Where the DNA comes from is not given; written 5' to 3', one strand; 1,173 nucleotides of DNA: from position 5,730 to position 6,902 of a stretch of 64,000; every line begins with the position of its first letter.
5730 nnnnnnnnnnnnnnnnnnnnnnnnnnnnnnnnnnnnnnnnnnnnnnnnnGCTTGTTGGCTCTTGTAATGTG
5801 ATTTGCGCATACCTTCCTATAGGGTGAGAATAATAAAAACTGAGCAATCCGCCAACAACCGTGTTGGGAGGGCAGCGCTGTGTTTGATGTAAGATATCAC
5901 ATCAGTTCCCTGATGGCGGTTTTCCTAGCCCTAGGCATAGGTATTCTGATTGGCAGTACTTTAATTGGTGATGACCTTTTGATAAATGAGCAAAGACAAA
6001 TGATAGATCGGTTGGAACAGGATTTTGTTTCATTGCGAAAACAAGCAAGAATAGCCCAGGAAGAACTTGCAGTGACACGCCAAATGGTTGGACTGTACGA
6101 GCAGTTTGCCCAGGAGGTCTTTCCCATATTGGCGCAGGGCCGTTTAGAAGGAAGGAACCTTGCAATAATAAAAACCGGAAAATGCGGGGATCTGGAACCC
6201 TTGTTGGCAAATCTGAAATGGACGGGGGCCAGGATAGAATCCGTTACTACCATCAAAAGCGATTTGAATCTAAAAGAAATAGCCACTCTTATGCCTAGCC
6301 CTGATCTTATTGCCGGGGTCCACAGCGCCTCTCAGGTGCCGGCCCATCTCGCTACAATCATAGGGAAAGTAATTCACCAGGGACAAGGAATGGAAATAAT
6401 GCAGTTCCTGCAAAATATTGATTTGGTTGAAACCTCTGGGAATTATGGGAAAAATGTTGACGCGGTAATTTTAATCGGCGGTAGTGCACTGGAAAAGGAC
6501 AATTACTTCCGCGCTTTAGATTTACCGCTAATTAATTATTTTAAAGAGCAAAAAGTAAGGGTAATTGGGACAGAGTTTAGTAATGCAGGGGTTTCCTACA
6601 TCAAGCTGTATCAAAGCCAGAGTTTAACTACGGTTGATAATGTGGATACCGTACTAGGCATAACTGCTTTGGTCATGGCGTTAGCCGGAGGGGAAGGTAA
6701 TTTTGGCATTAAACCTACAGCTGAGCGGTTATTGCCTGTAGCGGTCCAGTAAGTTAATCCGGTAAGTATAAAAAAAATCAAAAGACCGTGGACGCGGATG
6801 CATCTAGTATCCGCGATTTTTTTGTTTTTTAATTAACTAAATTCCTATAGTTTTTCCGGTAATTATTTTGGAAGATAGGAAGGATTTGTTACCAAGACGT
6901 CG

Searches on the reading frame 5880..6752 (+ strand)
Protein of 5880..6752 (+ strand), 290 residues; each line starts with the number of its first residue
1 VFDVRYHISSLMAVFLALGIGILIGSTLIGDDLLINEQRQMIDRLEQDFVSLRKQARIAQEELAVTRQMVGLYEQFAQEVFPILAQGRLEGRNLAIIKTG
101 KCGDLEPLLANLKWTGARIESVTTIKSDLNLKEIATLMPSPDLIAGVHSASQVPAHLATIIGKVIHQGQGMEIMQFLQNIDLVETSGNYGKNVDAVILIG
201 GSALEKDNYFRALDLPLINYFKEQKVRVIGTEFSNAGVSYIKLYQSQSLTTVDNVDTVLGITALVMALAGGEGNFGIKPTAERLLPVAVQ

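Call 88: search_protein_families(library=pfam, proteins=[window:5880-6752:+], max_evalue=0.00001)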
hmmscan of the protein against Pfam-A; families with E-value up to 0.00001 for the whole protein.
window:5880-6752:+ (290 aa): 1 family
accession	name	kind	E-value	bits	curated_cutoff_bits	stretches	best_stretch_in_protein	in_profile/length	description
PF11382.13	MctB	-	3e-40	139.2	25.6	1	1-286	1-306/306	Copper transport outer membrane protein, MctB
